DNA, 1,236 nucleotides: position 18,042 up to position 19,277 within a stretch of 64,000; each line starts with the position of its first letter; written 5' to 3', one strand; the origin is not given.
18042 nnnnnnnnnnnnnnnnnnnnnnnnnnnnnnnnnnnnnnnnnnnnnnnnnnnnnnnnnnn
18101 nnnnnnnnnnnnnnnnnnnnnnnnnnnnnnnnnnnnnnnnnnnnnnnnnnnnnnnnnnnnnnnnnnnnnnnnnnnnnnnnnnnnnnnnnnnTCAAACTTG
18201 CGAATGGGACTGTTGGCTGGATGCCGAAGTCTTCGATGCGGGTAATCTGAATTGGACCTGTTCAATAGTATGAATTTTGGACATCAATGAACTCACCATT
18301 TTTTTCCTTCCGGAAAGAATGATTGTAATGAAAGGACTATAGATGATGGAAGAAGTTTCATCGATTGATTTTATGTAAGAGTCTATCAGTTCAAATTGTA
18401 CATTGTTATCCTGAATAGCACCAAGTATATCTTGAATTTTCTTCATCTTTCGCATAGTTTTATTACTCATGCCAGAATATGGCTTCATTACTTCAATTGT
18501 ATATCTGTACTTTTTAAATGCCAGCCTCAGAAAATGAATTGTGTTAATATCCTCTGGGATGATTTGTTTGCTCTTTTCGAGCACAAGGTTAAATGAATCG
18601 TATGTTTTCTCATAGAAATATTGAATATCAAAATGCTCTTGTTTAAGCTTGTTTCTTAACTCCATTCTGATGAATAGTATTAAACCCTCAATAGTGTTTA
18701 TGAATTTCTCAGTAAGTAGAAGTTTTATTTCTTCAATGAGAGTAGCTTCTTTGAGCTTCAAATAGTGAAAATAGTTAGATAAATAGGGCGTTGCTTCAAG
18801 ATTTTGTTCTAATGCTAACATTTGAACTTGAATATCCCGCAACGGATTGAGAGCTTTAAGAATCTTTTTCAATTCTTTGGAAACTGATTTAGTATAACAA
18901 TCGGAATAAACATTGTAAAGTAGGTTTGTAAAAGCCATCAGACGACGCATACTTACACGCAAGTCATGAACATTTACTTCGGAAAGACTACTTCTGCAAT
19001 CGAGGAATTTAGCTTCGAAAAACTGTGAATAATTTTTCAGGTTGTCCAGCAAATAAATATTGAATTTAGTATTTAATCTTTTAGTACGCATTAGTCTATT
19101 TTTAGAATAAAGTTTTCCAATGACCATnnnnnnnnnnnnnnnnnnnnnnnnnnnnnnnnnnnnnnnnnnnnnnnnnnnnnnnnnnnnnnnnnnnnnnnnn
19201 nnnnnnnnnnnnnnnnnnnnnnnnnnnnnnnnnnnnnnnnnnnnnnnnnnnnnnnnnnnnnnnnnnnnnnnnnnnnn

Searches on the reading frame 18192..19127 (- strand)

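Call 78: search_protein_families(library=pfam, proteins=[window:18192-19127:-], max_evalue=0.00001)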
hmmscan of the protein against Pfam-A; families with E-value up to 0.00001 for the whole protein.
window:18192-19127:- (311 aa): 1 family
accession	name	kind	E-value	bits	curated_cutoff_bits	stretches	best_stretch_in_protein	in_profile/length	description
PF05235.19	CHAD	-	1.3e-20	74.9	25.6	1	52-247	25-226/228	CHAD domain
